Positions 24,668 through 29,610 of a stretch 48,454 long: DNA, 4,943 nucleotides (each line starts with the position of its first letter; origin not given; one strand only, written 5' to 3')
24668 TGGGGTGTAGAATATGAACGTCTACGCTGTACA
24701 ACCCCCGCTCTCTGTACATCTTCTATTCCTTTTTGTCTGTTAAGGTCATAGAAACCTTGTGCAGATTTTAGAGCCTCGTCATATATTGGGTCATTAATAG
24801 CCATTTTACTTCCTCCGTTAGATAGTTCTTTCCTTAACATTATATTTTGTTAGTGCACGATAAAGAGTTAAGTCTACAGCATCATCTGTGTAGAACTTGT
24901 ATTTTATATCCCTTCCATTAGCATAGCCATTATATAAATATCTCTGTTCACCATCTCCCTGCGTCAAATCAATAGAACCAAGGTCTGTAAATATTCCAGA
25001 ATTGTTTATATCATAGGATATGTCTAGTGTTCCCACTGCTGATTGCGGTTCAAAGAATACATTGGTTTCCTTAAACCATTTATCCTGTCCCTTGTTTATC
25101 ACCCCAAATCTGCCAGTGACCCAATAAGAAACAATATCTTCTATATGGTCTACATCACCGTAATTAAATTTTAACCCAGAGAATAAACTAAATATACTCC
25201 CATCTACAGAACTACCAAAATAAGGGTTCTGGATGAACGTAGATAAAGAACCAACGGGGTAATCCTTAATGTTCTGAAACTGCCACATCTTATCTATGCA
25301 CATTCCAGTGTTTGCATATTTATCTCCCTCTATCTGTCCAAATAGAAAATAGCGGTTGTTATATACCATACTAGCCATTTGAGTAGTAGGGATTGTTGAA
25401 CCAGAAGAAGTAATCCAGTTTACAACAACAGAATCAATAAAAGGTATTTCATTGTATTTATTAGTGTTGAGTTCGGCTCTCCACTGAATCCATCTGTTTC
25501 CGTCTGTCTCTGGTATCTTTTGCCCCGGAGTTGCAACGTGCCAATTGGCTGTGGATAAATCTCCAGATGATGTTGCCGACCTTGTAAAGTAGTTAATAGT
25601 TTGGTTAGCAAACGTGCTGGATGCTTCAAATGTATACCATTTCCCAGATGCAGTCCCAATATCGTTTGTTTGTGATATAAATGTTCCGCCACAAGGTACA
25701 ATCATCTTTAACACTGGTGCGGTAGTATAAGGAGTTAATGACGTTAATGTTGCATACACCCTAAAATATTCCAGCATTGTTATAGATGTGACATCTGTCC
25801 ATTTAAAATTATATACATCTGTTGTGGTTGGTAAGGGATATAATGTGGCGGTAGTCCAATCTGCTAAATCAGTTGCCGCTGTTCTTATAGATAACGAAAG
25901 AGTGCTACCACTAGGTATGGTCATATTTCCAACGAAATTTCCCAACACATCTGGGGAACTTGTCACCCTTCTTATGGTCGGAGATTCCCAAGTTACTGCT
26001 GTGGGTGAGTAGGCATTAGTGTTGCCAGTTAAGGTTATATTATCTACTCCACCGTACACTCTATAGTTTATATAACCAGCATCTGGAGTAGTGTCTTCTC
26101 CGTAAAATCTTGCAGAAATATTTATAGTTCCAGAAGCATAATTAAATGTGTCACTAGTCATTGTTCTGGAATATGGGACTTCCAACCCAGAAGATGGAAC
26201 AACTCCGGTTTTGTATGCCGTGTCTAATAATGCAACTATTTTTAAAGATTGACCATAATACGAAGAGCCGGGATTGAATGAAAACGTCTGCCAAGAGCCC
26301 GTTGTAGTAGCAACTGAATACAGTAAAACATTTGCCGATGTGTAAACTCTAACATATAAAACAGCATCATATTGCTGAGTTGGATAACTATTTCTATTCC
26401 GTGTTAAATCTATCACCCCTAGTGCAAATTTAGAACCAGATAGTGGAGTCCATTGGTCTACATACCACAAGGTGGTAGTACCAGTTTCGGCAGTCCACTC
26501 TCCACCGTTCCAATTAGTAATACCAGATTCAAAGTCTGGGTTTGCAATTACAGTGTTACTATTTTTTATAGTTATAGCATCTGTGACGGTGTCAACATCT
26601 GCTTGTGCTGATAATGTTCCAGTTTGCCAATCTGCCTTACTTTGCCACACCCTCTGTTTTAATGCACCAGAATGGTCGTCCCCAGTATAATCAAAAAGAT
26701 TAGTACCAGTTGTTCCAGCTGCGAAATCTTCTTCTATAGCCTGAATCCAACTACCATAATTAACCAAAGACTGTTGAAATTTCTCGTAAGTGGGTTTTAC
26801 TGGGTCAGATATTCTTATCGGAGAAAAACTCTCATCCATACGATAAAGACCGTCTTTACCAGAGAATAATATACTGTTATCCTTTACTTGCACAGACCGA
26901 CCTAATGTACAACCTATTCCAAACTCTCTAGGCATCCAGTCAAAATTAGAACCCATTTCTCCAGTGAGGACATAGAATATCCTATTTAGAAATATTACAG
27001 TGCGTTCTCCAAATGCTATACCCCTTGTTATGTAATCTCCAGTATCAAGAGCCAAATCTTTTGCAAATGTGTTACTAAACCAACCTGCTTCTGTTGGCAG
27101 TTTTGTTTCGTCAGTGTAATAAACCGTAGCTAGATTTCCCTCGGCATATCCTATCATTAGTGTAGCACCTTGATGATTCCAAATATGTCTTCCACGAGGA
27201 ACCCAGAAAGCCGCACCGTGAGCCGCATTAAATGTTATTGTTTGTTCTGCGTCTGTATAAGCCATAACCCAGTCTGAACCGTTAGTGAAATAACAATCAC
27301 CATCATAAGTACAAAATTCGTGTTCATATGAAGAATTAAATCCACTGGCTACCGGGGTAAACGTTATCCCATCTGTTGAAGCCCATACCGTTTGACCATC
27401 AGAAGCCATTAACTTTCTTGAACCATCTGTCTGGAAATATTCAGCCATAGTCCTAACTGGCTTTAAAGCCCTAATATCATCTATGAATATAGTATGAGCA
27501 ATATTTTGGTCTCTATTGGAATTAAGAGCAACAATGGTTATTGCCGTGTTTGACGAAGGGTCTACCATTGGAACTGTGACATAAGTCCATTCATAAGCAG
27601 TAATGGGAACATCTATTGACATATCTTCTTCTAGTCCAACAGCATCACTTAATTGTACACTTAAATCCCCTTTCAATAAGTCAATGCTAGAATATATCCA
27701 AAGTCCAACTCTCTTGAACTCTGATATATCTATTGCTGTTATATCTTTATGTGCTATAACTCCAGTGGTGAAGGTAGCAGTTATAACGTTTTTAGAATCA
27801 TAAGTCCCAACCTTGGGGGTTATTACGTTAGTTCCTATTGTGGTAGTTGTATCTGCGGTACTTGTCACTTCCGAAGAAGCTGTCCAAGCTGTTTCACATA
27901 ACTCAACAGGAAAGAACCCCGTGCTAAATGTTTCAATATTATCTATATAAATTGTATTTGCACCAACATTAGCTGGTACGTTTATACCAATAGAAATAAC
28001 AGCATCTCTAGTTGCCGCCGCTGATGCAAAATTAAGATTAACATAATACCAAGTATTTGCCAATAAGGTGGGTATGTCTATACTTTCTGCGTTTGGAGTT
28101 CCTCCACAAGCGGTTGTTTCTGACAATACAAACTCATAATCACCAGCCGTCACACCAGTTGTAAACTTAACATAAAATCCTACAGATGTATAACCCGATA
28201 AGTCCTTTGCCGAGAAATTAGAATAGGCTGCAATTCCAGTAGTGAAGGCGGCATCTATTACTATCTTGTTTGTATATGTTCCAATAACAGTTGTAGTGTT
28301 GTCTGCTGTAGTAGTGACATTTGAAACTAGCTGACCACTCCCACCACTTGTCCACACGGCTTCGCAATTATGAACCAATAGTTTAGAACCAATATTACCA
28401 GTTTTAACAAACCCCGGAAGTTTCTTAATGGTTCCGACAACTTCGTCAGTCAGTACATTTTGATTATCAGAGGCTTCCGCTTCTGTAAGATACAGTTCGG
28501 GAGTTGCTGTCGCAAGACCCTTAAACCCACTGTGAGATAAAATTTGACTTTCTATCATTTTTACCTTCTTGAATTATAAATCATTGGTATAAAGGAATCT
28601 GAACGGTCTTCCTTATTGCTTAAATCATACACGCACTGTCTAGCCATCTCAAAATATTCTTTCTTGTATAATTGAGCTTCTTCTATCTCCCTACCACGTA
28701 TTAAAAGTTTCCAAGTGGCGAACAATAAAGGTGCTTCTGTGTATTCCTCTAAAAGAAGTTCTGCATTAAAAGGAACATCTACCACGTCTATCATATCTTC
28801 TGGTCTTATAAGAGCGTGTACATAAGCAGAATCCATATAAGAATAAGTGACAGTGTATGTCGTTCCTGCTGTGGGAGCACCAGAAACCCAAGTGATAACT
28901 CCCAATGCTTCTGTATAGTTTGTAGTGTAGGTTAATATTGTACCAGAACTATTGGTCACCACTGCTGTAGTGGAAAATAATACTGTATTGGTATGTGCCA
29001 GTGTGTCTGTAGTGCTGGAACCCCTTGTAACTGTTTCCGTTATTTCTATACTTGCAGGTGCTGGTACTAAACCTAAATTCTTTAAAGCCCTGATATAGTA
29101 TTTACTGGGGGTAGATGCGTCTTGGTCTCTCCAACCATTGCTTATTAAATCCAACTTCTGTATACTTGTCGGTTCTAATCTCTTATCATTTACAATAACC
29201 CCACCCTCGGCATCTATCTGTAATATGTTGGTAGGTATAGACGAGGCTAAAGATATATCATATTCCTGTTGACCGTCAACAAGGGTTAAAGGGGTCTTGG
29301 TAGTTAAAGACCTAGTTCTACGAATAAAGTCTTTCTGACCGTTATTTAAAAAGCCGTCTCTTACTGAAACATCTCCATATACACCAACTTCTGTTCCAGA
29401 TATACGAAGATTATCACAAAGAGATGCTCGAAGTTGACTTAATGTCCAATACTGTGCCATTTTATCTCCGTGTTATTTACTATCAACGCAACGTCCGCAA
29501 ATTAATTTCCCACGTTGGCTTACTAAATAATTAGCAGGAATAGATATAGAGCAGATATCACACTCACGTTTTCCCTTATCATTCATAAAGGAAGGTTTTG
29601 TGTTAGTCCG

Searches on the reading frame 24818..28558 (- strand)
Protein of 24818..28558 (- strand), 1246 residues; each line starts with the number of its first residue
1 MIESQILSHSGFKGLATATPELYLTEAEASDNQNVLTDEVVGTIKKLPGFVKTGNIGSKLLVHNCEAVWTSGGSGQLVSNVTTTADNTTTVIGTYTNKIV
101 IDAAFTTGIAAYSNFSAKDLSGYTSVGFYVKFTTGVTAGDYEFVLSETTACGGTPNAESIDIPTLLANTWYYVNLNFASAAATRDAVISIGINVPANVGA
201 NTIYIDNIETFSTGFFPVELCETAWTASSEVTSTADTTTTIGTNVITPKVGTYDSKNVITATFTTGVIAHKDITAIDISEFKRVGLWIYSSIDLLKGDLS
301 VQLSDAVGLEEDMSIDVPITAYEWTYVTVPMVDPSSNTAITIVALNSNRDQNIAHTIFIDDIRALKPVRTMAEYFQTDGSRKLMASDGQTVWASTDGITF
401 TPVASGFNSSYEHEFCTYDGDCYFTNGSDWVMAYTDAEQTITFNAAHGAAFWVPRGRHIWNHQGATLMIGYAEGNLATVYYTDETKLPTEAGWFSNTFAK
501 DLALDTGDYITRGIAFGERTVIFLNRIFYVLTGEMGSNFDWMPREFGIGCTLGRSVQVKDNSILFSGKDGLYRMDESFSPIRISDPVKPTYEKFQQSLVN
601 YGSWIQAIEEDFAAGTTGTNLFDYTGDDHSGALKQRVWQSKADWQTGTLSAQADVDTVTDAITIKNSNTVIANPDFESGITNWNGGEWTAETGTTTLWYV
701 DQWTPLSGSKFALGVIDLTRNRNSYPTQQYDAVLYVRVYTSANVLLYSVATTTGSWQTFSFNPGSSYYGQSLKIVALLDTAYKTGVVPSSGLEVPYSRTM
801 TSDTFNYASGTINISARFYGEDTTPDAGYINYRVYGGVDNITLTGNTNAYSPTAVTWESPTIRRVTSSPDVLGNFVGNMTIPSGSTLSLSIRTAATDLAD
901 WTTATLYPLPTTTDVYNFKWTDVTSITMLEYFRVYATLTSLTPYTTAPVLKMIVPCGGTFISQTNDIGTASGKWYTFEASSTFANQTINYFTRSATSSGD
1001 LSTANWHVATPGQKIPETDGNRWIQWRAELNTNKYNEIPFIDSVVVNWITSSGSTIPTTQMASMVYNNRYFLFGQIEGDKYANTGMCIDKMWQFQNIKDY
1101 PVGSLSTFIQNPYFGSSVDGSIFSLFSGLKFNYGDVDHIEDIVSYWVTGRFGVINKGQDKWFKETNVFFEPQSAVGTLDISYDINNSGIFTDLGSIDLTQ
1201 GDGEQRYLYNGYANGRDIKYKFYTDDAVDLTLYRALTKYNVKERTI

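Call 9: search_dna_similar(query=window:24818-28558:-, collection=phages, mode=protein, max_rows=20)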
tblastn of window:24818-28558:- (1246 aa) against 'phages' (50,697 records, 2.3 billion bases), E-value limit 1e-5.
No match.

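Call 39: search_protein_families(library=pfam, proteins=[window:24818-28558:-], max_evalue=0.01)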
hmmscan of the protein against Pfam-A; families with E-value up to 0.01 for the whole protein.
window:24818-28558:- (1246 aa): 0 families

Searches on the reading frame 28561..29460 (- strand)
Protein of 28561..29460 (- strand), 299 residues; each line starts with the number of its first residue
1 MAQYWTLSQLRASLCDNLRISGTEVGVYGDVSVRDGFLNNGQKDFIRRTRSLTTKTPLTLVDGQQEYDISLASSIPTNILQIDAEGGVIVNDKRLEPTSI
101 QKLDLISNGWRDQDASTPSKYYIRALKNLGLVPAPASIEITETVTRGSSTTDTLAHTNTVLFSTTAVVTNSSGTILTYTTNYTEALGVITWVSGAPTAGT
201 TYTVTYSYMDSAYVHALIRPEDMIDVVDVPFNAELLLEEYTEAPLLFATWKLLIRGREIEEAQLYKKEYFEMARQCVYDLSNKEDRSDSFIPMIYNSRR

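Call 39: search_protein_families(library=pfam, proteins=[window:28561-29460:-], max_evalue=0.01)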
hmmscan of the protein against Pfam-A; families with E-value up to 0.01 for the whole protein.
window:28561-29460:- (299 aa): 2 families
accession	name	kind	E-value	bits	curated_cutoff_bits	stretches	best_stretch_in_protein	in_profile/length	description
PF24175.2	SU10_adaptor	-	1.6e-10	42.2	27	1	6-140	2-119/194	SU10 adaptor protein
PF16075.10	DUF4815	-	1.5e-07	30.5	30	1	137-214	274-351/570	Domain of unknown function (DUF4815)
